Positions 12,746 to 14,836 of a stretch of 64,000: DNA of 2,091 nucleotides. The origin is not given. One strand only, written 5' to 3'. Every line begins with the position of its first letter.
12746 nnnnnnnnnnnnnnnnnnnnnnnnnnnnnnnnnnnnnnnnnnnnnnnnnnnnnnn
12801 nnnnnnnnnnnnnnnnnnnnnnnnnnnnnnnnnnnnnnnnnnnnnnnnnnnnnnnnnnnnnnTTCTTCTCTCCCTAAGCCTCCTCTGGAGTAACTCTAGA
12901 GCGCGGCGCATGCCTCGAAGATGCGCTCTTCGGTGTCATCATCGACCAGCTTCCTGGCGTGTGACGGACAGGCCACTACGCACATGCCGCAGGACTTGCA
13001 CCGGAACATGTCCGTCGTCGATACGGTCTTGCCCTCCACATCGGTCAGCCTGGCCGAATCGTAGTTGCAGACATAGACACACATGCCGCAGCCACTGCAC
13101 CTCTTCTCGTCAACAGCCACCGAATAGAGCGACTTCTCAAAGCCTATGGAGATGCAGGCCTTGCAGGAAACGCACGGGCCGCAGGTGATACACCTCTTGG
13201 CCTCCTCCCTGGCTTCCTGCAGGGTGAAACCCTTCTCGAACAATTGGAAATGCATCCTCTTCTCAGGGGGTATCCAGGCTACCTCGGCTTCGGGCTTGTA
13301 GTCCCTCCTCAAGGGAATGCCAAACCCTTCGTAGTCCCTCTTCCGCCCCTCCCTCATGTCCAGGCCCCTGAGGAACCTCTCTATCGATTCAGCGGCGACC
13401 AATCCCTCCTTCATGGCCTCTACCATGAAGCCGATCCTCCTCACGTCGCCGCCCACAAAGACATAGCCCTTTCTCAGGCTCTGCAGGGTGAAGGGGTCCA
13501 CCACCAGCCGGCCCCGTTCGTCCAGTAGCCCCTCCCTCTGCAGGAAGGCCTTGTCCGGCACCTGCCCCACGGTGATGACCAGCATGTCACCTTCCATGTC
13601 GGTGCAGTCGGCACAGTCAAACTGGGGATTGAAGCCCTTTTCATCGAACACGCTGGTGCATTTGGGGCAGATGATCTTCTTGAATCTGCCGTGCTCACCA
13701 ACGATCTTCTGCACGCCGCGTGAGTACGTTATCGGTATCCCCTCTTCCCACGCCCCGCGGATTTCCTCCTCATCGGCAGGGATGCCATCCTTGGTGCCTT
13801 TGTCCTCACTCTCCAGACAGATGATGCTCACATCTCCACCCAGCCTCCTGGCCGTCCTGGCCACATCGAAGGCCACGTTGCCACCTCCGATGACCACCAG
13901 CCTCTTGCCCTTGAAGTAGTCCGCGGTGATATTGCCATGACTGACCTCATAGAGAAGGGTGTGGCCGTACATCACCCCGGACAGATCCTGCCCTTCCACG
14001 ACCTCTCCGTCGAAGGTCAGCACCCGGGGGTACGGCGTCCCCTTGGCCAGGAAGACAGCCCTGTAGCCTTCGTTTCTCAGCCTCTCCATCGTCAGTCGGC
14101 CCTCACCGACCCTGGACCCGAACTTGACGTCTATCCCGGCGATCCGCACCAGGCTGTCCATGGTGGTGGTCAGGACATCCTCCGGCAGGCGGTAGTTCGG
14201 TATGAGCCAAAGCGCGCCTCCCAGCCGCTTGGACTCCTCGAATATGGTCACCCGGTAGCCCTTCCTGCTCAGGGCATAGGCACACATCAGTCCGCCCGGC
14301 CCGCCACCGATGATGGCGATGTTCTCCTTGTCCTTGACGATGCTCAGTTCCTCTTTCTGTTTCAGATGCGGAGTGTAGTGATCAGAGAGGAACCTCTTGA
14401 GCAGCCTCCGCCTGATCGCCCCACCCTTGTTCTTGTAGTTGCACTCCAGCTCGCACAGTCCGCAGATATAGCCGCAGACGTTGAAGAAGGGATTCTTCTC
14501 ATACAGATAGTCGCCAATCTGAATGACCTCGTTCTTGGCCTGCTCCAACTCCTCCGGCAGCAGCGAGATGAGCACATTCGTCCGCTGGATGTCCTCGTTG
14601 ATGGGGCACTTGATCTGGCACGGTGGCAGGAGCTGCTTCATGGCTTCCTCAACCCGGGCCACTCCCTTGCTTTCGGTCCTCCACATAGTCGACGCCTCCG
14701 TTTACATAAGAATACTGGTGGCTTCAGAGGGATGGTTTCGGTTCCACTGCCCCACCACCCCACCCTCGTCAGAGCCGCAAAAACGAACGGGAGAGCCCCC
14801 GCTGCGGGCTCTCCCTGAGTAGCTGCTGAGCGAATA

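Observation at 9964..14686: Non-canonical group-3c-like [NiFe] hydrogenase: MvhADG with a GltD/NfnB-like flavoprotein-polyferredoxin in place of HdrABC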

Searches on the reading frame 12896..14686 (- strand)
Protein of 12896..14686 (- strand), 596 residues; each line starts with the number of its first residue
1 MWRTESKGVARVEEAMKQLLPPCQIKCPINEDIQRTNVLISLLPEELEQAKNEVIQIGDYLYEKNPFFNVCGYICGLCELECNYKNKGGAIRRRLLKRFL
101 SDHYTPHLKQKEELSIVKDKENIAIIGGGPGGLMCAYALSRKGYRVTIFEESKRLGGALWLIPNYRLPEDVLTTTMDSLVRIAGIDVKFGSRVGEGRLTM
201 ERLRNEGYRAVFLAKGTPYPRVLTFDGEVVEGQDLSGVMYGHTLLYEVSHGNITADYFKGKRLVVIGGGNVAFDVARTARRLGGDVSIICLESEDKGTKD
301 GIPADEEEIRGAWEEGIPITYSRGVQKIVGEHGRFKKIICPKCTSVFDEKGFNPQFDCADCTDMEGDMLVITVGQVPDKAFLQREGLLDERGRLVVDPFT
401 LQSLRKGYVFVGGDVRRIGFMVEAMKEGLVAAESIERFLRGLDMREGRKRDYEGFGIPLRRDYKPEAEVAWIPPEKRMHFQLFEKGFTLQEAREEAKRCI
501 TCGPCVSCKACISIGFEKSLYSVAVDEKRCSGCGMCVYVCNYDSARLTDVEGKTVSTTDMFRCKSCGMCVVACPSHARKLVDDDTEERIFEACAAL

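Call 3: search_protein_families(library=pfam, proteins=[window:12896-14686:-], max_evalue=0.01)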
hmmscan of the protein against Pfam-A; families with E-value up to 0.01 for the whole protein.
window:12896-14686:- (596 aa): 24 families
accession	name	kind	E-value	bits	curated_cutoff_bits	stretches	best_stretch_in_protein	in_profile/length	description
PF07992.20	Pyr_redox_2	-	6.8e-26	91.8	26.1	1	122-428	2-291/291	Pyridine nucleotide-disulphide oxidoreductase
PF00070.33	Pyr_redox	-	8.5e-13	49.1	22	2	122-156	1-35/82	Pyridine nucleotide-disulphide oxidoreductase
PF13738.12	Pyr_redox_3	-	2.4e-10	40.6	30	2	248-333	152-243/305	Pyridine nucleotide-disulphide oxidoreductase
PF13450.12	NAD_binding_8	-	3.4e-10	40.5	21.9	1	125-158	1-34/68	NAD(P)-binding Rossmann-like domain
PF03486.20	HI0933_like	-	2.8e-07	30.7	50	1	122-156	2-36/244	HI0933-like protein Rossmann domain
PF12838.12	Fer4_7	-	4.2e-07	30.8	27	1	529-577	1-52/52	4Fe-4S dicluster domain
PF01946.23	Thi4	-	1.1e-06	28.6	26.2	1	121-161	18-59/235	Thi4 family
PF01266.30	DAO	-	1.3e-06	28.6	27.9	1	123-158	2-38/353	FAD dependent oxidoreductase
PF14697.11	Fer4_21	-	1.6e-06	28.6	35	1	525-575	3-53/59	4Fe-4S dicluster domain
PF12831.13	FAD_oxidored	-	3.8e-06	26.9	27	1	123-159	2-38/416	FAD dependent oxidoreductase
PF13187.11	Fer4_9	-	8.1e-06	26.2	27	1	529-576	1-50/52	4Fe-4S dicluster domain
PF13237.11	Fer4_10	-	1.5e-05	25.2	25.5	1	524-574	3-53/53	4Fe-4S dicluster domain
PF01593.30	Amino_oxidase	-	1.7e-05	24.7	19.8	1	131-160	2-31/443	Flavin containing amine oxidoreductase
PF14691.11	Fer4_20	-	2e-05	24.8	25.8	1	21-104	30-108/113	Dihydroprymidine dehydrogenase domain II, 4Fe-4S cluster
PF00037.32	Fer4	-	2.1e-05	24.6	21.1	2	559-578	4-23/24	4Fe-4S binding domain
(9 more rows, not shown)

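Call 4: search_protein_families(library=ncbifam, proteins=[window:12896-14686:-], max_evalue=0.01)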
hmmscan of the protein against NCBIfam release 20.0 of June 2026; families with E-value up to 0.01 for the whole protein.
window:12896-14686:- (596 aa): 133 families (the best 25 are shown)
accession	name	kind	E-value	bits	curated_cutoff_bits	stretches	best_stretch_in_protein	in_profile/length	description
NF009410.0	PRK12771.1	subfamily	2.9e-94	316.7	516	1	14-542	41-557/566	NAD(P)-binding protein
NF010590.0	PRK13984.1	equivalog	1.9e-74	251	946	1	23-440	198-607/611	putative oxidoreductase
TIGR03315.1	Se_ygfK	equivalog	2.3e-57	194.2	835.3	1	19-571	443-964/1012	putative selenate reductase subunit YgfK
NF009414.0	PRK12778.1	equivalog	2.8e-55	187.9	1103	1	21-440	337-750/752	bifunctional dihydroorotate dehydrogenase B NAD binding subunit/NADPH-dependent glutamate synthase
NF009454.0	PRK12814.1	equivalog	3.2e-53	181.1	916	1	20-512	101-581/657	putative NADPH-dependent glutamate synthase small subunit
TIGR01316.1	gltA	equivalog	9e-53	179.6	471.75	2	61-439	67-449/449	NADPH-dependent glutamate synthase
TIGR01318.1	gltD_gamma_fam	subfamily_domain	1.7e-40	139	482.95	1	21-440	48-466/467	glutamate synthase, small subunit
NF045663.1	diclust_near_Sec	equivalog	1.8e-37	128.8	530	2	16-216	13-198/759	pyridine nucleotide-disulfide oxidoreductase/dicluster-binding protein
NF009413.0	PRK12775.1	equivalog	9.8e-37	126.3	1895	1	12-440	330-755/1006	putative trifunctional 2-polyprenylphenol hydroxylase/glutamate synthase subunit beta/ferritin domain-containing protein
NF009415.0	PRK12779.1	equivalog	2.7e-35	121.6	1519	1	61-435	239-622/944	putative bifunctional glutamate synthase subunit beta/2-polyprenylphenol hydroxylase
NF009408.0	PRK12769.1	equivalog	3.4e-34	118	1003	1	36-440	239-652/659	formate-dependent uric acid utilization protein AegA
TIGR01317.1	GOGAT_sm_gam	subfamily_domain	1.3e-32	113.3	447.7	1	20-441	49-480/485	glutamate synthase small subunit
NF009451.0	PRK12809.1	equivalog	6.1e-32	110.7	1154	2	52-434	239-629/639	formate-dependent uric acid utilization protein YgfT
NF009409.0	PRK12770.1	subfamily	3.8e-28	98.6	343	1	119-441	17-352/360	putative glutamate synthase subunit beta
TIGR01292.1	TRX_reduct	equivalog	7.4e-14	51.2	343.45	1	256-439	137-300/300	thioredoxin-disulfide reductase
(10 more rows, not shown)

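Call 8: find_homologous_proteins(query=window:12896-14686:-, max_evalue=1e-20)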
Query window:12896-14686:- (596 aa): 3893 proteins with E <= 1e-20 among 8000 candidates; the best 120 are listed.
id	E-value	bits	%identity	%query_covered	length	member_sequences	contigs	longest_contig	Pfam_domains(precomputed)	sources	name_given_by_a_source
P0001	0.0e+0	1321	95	100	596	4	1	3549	PF14697.12,PF13241.13,PF13450.13,PF07992.21,PF00070.34,PF03486.21,PF12838.13,PF12831.14,PF01946.24,PF01266.31,PF14691.12,PF00890.31,PF00037.33,PF13738.13,PF13187.12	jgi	-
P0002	0.0e+0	1260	88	100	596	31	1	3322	PF14697.12,PF13450.13,PF07992.21,PF00070.34,PF03486.21,PF12838.13,PF01946.24,PF01266.31,PF01593.31,PF14691.12,PF00037.33,PF13738.13,PF13187.12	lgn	-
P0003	0.0e+0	1205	84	100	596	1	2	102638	PF14697.12,PF13241.13,PF13450.13,PF07992.21,PF00070.34,PF03486.21,PF01946.24,PF01266.31,PF01593.31,PF14691.12,PF00890.31,PF00037.33,PF13738.13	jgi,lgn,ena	-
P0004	0.0e+0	1202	84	100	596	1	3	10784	PF14697.12,PF13241.13,PF13450.13,PF07992.21,PF00070.34,PF03486.21,PF12838.13,PF01946.24,PF01266.31,PF01593.31,PF12797.13,PF14691.12,PF00890.31,PF00037.33,PF13738.13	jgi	jgi:NADPH-dependent glutamate synthase beta subunit-like oxidoreductase/NAD-dependent dihydropyrimid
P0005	0.0e+0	1199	84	100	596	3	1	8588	PF14697.12,PF13241.13,PF13450.13,PF07992.21,PF00070.34,PF03486.21,PF12831.14,PF01946.24,PF01266.31,PF01593.31,PF12797.13,PF14691.12,PF00890.31,PF00037.33,PF13738.13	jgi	-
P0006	0.0e+0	1199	83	100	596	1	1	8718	PF14697.12,PF13241.13,PF13450.13,PF07992.21,PF00070.34,PF03486.21,PF12838.13,PF01946.24,PF01266.31,PF01593.31,PF12797.13,PF14691.12,PF00890.31,PF00037.33,PF13738.13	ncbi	-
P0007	0.0e+0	1195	84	100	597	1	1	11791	PF14697.12,PF13241.13,PF13450.13,PF07992.21,PF00070.34,PF03486.21,PF12838.13,PF01946.24,PF01266.31,PF01593.31,PF12797.13,PF14691.12,PF00037.33,PF13738.13,PF01262.28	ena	-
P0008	0.0e+0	1189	83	100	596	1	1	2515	PF13241.13,PF13450.13,PF07992.21,PF00070.34,PF03486.21,PF01946.24,PF01266.31,PF01593.31,PF12797.13,PF14691.12,PF00890.31,PF00037.33,PF13738.13,PF01262.28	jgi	jgi:NADPH-dependent glutamate synthase beta subunit-like oxidoreductase/NAD-dependent dihydropyrimid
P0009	0.0e+0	1189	82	100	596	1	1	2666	PF14697.12,PF13241.13,PF13450.13,PF07992.21,PF00070.34,PF03486.21,PF12838.13,PF12831.14,PF01946.24,PF01266.31,PF01593.31,PF12797.13,PF14691.12,PF00890.31,PF00037.33,PF13738.13,PF13237.12,PF13187.12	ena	-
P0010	0.0e+0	1189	82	100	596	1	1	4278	PF14697.12,PF13241.13,PF13450.13,PF07992.21,PF00070.34,PF03486.21,PF12838.13,PF12831.14,PF01946.24,PF01266.31,PF01593.31,PF12797.13,PF14691.12,PF00890.31,PF00037.33,PF13738.13,PF13237.12,PF13187.12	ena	-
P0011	0.0e+0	1188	82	100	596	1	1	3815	PF14697.12,PF13241.13,PF13450.13,PF07992.21,PF00070.34,PF03486.21,PF12838.13,PF12831.14,PF01946.24,PF01266.31,PF01593.31,PF12797.13,PF14691.12,PF00890.31,PF00037.33,PF13738.13,PF13237.12,PF13187.12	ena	-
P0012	0.0e+0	1187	82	100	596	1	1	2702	PF14697.12,PF13241.13,PF13450.13,PF07992.21,PF00070.34,PF03486.21,PF12838.13,PF12831.14,PF01946.24,PF01266.31,PF01593.31,PF12797.13,PF14691.12,PF00890.31,PF00037.33,PF13738.13,PF13237.12,PF13187.12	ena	-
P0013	0.0e+0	1186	82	100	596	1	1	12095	PF14697.12,PF13241.13,PF13450.13,PF07992.21,PF00070.34,PF03486.21,PF12831.14,PF01946.24,PF01266.31,PF01593.31,PF14691.12,PF00890.31,PF00037.33,PF13738.13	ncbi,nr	ncbi:MAG: FAD-dependent oxidoreductase [Dehalococcoidia bacterium]|nr:FAD-dependent oxidoreductase [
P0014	0.0e+0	1186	82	100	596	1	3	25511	PF14697.12,PF13241.13,PF13450.13,PF07992.21,PF00070.34,PF03486.21,PF12838.13,PF12831.14,PF01946.24,PF01266.31,PF01593.31,PF12797.13,PF14691.12,PF00890.31,PF00037.33,PF13738.13,PF13237.12,PF13187.12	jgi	jgi:NADPH-dependent glutamate synthase beta subunit-like oxidoreductase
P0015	0.0e+0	1186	82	100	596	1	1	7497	PF14697.12,PF13241.13,PF13450.13,PF07992.21,PF00070.34,PF03486.21,PF12838.13,PF12831.14,PF01946.24,PF01266.31,PF01593.31,PF14691.12,PF00890.31,PF00037.33,PF13738.13,PF13237.12,PF13187.12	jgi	jgi:NADPH-dependent glutamate synthase beta subunit-like oxidoreductase/NAD-dependent dihydropyrimid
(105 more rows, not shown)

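Call 10: find_related_loci(query=window:12896-14686:-, collection=genome_contigs, flank=7000)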
Query window:12896-14686:- (596 aa) in genome_contigs; peptide patterns used: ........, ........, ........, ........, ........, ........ (x = any residue, [..] = any of these).
164 stretches matched a pattern; 47 encode a relative of the query (tblastn E <= 1e-3); 46 distinct loci.
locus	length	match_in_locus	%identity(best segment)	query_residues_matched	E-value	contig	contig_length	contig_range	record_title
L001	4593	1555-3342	93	1-596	0e+0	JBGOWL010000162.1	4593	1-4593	MAG: Dehalococcoidia bacterium isolate OBJ_0618_130150_93 k141_2743390_length_4593_cov_9.4571, whole genome shotgun sequ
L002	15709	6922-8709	87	1-596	0e+0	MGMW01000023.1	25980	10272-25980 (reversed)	MAG: Chloroflexi bacterium RBG_13_53_26 RBG_13_scaffold_1354, whole genome shotgun sequence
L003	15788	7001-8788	83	1-596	0e+0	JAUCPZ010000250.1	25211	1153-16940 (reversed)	MAG: Dehalococcoidia bacterium isolate Bin_016 k127_712237, whole genome shotgun sequence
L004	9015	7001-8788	82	1-596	0e+0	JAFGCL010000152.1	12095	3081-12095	MAG: Dehalococcoidia bacterium isolate Zod_Metabat.1111 k87_8006435, whole genome shotgun sequence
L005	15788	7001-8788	83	1-596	0e+0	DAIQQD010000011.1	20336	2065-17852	MAG TPA_asm: Chloroflexota bacterium isolate CTOTU25591 NODE_787_length_20336_cov_9.873182, whole genome shotgun sequenc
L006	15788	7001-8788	81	1-596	0e+0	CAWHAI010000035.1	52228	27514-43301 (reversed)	MAG: uncultured Chloroflexia bacterium isolate MFD04408.bin.2.112 genome assembly, contig: contig_81215, whole genome sh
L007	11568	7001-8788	81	1-596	0e+0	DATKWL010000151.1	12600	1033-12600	MAG TPA_asm: Dehalococcoidia bacterium isolate SMAG_U14162 k141_131674, whole genome shotgun sequence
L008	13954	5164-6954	80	1-596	0e+0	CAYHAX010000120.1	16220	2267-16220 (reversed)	MAG TPA_asm: uncultured Dehalococcoidia bacterium isolate ERP119294_co2_375 genome assembly, contig: k141_3813343, whole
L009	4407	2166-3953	81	1-596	0e+0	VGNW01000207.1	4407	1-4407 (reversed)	MAG: Chloroflexi bacterium isolate M_DeepCast_200m_m2_194 M_DeepCast_200m_m2_194_Ga0194113_10044296, whole genome shotgu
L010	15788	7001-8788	80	1-596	0e+0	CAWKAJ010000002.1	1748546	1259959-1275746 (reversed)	MAG: uncultured Chloroflexia bacterium isolate MFD03726.bin.1.10 genome assembly, contig: contig_31094, whole genome sho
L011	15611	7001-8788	80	1-596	0e+0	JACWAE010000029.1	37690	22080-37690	MAG: Dehalococcoidia bacterium isolate B_CHL_03 k141_54411, whole genome shotgun sequence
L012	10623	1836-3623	80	1-596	0e+0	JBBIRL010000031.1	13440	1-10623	MAG: Dehalococcoidia bacterium isolate CYF170214_bin_349 NODE_5196_length_13440_cov_4.991184, whole genome shotgun seque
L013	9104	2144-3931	77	1-596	0e+0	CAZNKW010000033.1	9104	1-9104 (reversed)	MAG TPA_asm: uncultured Dehalococcoidia bacterium isolate binchicken_co325_96 genome assembly, contig: NODE_3122_length_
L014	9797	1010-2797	78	1-596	0e+0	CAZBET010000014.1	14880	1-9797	MAG TPA_asm: uncultured Dehalococcoidia bacterium isolate binchicken_co91_409 genome assembly, contig: NODE_4732_length_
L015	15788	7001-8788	76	1-596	0e+0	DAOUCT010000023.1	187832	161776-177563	MAG TPA_asm: Dehalococcoidia bacterium isolate H85_861 58950, whole genome shotgun sequence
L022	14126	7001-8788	74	1-596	0e+0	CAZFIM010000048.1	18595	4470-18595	MAG TPA_asm: uncultured Dehalococcoidales bacterium isolate binchicken_co27_241 genome assembly, contig: NODE_5248_lengt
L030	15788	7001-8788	72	1-596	0e+0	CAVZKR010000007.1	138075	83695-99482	MAG: uncultured Chloroflexia bacterium isolate MFD04408.bin.2.47 genome assembly, contig: contig_48462, whole genome sho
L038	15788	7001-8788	73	1-596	0e+0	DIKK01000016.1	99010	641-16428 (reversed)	MAG TPA_asm: Dehalococcoidia bacterium UBA5620 UBA5620_contig_2160, whole genome shotgun sequence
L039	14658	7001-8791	76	1-596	0e+0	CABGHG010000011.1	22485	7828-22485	MAG: Candidatus Methanolliviera sp. GoM_oil isolate gfbio:mag-sample-2:67c8463b-6cbd-4d56-a398-d795175a9500 genome assem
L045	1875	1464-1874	83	1-137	4e-75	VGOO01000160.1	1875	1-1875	MAG: Chloroflexi bacterium isolate M_DeepCast_400m_m2_044 M_DeepCast_400m_m2_044_Ga0194112_10161826, whole genome shotgu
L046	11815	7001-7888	24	122-439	4e-5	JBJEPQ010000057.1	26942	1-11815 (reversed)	MAG: Acutalibacteraceae bacterium isolate FUKU07_bin.010 NODE_605_length_26942_cov_15.394986, whole genome shotgun seque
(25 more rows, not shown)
